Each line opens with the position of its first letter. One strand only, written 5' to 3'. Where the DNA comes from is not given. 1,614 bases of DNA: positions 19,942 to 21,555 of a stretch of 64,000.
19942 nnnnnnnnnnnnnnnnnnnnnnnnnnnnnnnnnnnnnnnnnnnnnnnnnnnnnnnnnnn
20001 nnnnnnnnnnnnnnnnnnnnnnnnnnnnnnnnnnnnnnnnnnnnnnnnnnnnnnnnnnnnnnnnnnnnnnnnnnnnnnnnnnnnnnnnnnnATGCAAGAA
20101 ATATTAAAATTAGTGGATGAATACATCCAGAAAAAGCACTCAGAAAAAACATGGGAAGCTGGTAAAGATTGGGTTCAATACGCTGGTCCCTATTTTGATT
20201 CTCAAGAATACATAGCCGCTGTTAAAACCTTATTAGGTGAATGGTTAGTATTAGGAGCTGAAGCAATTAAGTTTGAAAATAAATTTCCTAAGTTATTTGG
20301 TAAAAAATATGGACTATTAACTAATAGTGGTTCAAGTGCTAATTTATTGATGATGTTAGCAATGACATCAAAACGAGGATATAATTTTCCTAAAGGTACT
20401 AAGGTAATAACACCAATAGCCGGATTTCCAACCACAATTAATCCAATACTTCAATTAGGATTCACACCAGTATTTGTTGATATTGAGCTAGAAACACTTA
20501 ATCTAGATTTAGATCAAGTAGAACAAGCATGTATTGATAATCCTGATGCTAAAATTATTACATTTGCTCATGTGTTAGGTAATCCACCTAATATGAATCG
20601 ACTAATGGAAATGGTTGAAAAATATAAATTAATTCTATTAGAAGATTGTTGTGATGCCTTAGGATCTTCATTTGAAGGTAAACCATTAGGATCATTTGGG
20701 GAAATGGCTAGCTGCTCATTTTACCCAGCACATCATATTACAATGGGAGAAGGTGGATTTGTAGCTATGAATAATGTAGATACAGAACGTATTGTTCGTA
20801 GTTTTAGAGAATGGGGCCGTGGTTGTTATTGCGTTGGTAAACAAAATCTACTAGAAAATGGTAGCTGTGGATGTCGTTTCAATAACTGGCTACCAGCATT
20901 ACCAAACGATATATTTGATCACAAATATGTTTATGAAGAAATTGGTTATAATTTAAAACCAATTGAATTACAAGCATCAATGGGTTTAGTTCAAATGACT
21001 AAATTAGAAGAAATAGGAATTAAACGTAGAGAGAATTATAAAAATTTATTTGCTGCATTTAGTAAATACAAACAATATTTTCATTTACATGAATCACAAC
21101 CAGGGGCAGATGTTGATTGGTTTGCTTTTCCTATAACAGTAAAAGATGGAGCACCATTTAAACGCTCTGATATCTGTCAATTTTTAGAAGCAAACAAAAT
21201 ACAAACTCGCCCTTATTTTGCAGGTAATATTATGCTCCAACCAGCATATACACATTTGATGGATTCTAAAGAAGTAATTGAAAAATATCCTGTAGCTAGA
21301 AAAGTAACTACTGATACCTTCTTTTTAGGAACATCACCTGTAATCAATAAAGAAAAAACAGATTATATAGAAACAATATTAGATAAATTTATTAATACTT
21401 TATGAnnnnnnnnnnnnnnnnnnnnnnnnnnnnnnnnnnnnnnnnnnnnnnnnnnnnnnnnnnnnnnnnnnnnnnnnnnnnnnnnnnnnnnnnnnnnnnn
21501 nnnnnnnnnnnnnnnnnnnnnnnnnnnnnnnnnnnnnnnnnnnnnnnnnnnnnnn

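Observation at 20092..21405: DegT-family enzyme with Lys->His active site (3-dehydratase type) plus a Cys-rich insert.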

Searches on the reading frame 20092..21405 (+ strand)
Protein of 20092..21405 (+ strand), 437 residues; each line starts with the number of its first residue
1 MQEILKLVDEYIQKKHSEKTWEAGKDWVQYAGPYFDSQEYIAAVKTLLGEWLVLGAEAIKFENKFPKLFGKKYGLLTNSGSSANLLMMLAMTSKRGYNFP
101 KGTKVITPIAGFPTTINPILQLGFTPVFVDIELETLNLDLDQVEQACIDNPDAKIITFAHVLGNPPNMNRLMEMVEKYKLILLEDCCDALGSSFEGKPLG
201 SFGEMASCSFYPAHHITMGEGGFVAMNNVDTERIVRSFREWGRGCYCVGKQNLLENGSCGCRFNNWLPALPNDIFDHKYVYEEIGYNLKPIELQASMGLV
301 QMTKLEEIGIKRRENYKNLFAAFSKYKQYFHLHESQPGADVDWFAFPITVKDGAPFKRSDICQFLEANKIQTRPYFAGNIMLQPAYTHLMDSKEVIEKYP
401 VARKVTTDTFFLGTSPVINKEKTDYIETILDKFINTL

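Call 3: search_protein_families(library=pfam, proteins=[window:20092-21405:+], max_evalue=0.001)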
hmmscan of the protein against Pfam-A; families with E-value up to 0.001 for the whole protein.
window:20092-21405:+ (437 aa): 1 family
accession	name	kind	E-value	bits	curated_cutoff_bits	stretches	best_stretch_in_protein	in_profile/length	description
PF01041.23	DegT_DnrJ_EryC1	-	3.6e-75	253.9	19.8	1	40-427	7-356/360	DegT/DnrJ/EryC1/StrS aminotransferase family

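Call 4: search_protein_families(library=ncbifam, proteins=[window:20092-21405:+], max_evalue=0.001)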
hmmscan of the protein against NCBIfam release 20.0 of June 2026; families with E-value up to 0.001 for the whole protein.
window:20092-21405:+ (437 aa): 7 families
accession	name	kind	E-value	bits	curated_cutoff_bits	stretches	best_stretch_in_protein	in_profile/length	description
NF011936.0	PRK15407.1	equivalog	2.6e-137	458.1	423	1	2-435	11-437/440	lipopolysaccharide biosynthesis protein RfbH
TIGR03588.1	PseC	equivalog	1.1e-47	162.8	423.5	1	30-427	4-373/380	UDP-4-amino-4,6-dideoxy-N-acetyl-beta-L-altrosamine transaminase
TIGR04181.1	NHT_00031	hypoth_equivalog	3.7e-41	141.2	420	2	33-236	6-218/359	LegC family aminotransferase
NF008687.0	PRK11706.1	equivalog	1.6e-33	116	375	1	62-231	37-198/375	dTDP-4-amino-4,6-dideoxygalactose transaminase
NF008658.2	PRK11658.1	equivalog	3.3e-29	101.7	631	1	26-244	3-212/379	UDP-4-amino-4-deoxy-L-arabinose aminotransferase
TIGR02379.1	ECA_wecE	subfamily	4.7e-28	98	434.85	1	62-233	37-201/376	dTDP-4-amino-4,6-dideoxy-D-glucose transaminase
TIGR04427.1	PLP_DesI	equivalog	2.2e-27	96.2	650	2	48-244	43-230/390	dTDP-4-dehydro-6-deoxyglucose aminotransferase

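Call 5: search_solved_structures(query=window:20092-21405:+, max_evalue=0.001, show_alignments=3)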
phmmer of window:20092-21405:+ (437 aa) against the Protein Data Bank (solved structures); distinct sequences matched with E-value up to 0.001: 56.
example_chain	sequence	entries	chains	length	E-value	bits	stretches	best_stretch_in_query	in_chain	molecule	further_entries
3bcx_A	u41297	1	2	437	1.3e-98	333.7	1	2-434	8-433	CDP-6-deoxy-L-threo-D-glycero-4-hexulose-3-dehydrase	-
3bb8_A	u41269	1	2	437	2.4e-97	329.6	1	2-434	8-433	CDP-4-keto-6-deoxy-D-glucose-3-dehydrase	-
2gms_A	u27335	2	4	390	1.5e-49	172.1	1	32-427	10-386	Putative pyridoxamine 5-phosphate-dependent dehydrase, Wbdk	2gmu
9wvy_A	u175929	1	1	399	3.1e-49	171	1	28-416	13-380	Putative NDP-4-keto-6-deoxyglucose-3-dehydratase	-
3b8x_A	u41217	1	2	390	1.3e-48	169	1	32-427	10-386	Pyridoxamine 5-phosphate-dependent dehydrase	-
2r0t_A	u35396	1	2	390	1.9e-48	168.5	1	32-427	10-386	Pyridoxamine 5-phosphate-dependent dehydrase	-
3gr9_A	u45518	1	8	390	3.8e-48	167.4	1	32-427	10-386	ColD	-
7b0d_A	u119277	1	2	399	1.2e-37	132.8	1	42-243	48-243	Glutamine--scyllo-inositol transaminase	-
7n63_A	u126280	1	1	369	2.2e-31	112.2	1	36-242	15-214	Putative aminotransferase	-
3bn1_A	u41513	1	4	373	2.9e-31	111.8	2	29-241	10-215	Perosamine synthetase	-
3dr7_A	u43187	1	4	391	3.2e-31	111.6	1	29-241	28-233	Putative perosamine synthetase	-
3dr4_A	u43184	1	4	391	4.4e-31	111.2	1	29-241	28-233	Putative perosamine synthetase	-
7b0m_AAA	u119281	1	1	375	6e-29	104.2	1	56-229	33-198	Sugar aminotransferase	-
3frk_A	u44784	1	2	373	1.4e-28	102.9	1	49-242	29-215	QdtB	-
4lc3_A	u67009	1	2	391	5e-28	101.1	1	27-241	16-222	Putative UDP-4-amino-4-deoxy-l-arabinose--oxoglutarate aminotransferase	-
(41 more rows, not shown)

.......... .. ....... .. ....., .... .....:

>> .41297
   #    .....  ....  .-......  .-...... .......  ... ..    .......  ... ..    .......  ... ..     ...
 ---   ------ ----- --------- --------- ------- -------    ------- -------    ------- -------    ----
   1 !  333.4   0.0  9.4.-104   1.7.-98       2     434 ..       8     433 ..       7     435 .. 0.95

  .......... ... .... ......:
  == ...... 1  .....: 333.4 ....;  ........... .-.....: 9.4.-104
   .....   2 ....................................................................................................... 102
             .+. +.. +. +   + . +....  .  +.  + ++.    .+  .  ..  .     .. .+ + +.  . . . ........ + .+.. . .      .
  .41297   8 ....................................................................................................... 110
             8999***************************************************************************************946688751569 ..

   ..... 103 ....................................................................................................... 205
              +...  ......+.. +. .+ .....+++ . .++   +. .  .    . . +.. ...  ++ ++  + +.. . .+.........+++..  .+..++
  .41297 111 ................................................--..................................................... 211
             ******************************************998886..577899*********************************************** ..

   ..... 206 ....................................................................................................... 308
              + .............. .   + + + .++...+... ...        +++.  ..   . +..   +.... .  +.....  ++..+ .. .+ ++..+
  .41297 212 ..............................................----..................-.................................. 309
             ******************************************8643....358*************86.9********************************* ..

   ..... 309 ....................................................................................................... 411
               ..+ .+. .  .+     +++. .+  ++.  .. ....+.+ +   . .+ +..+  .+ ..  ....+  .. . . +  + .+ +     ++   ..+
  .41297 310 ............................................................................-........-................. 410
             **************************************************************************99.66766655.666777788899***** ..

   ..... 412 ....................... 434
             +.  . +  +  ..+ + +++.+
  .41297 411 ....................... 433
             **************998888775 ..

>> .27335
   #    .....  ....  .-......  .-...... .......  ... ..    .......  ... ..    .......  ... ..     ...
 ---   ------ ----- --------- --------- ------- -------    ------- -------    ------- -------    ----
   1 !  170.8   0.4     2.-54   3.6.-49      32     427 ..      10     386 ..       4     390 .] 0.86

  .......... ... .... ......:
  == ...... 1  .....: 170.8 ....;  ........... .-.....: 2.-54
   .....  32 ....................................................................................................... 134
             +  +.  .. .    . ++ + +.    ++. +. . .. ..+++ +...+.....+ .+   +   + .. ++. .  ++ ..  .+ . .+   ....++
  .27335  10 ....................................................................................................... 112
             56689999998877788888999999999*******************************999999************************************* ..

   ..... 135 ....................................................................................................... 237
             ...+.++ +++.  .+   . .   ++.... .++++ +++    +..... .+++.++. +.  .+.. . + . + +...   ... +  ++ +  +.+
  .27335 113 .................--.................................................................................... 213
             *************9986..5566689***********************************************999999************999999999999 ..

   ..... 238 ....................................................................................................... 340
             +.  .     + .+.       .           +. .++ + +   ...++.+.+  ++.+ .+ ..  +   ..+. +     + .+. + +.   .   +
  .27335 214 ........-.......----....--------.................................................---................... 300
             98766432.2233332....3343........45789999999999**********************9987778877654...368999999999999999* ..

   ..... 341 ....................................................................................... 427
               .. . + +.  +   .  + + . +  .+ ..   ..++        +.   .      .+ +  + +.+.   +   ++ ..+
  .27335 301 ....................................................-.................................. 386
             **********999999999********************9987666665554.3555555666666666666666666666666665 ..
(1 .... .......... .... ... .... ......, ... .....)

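Call 8: search_dna_similar(query=window:20092-21405:+, collection=phages, mode=protein, max_rows=40)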
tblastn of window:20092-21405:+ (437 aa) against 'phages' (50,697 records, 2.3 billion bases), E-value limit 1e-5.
Records with a match: 87; places in all: 92; records where one place covers at least 80% of the query: 58.
Best place of each record, by identity: <60% 87.
By first word of the organism name: Synechococcus 54; Maribacter 8; Salmonella 5; uncultured 4; Flavobacterium 4; Marine 2; Aphanizomenon 2; Bacteriophage 2; Planktothrix 1; Caudoviricetes 1; and 4 more.
By host as written in the record: - 55; Maribacter forsetii DSM18668 8; Synechococcus sp. MW02 4; Flavobacterium sp. LMO8 4; Salmonella enterica subsp. enterica serovar Kentucky 3; Synechococcus sp. 3; Homo sapiens 2; Synechococcus sp. LTWRED 1; and 7 more.
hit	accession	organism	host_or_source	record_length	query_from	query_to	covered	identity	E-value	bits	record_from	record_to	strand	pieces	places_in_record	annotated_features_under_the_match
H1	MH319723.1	Marine virus AG-345-D19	single cell amplified by WGA-X; seawater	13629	17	437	96%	45.0%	1e-105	349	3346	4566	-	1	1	record has no annotation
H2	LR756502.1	uncultured phage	metagenomic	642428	1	435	100%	42.4%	7e-107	352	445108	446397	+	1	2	record has no annotation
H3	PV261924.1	Synechococcus phage RN05-S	Synechococcus sp. MW02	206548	17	436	96%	43.0%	2e-98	328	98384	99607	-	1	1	DegT/DnrJ/EryC1/StrS aminotransferase family protein | hypothetical protein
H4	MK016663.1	Synechococcus phage S-H68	Synechococcus sp. LTWRED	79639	17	436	96%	43.0%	3e-98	328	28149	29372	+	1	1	CDP-4-dehydro-6-deoxy-D-glucose 3-dehydratase | hypothetical protein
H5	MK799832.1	Synechococcus phage S-B05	Synechococcus sp. MW02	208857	17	436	96%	43.0%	3e-98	328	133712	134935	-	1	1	hypothetical protein (x2)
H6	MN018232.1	Synechococcus phage S-B43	Synechococcus sp. MW02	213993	17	436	96%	43.0%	3e-98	328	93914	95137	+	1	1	hypothetical protein (x2)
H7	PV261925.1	Synechococcus phage RB11-B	Synechococcus sp. MW02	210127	17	435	96%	43.1%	3e-98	328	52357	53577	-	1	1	DegT/DnrJ/EryC1/StrS aminotransferase family protein | hypothetical protein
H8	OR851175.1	Salmonella phage S.Kent 1-2-1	Salmonella enterica subsp. enterica ...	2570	2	433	99%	39.3%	4e-98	317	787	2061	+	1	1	record has no annotation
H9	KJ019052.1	Synechococcus phage ACG-2014f_Syn7803C7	-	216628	2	433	99%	27.3%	1e-36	148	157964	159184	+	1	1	hypothetical protein | NAD-dependent epimerase/dehydratase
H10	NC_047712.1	Synechococcus phage ACG-2014f_Syn7803C7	-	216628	2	433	99%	27.3%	1e-36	148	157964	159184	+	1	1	aminotransferase | nucleotide-sugar epimerase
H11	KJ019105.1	Synechococcus phage ACG-2014f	-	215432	2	433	99%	27.3%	3e-36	147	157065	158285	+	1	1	hypothetical protein | NAD-dependent epimerase/dehydratase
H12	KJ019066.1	Synechococcus phage ACG-2014f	-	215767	2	433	99%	27.3%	3e-36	147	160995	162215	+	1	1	hypothetical protein | NAD-dependent epimerase/dehydratase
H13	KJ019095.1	Synechococcus phage ACG-2014f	-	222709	2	433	99%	27.3%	3e-36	147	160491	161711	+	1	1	hypothetical protein | NAD-dependent epimerase/dehydratase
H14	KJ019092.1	Synechococcus phage ACG-2014f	-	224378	2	433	99%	27.3%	3e-36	147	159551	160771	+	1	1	hypothetical protein | NAD-dependent epimerase/dehydratase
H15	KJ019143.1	Synechococcus phage ACG-2014f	-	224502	2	433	99%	27.3%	3e-36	147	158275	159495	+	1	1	hypothetical protein | NAD-dependent epimerase/dehydratase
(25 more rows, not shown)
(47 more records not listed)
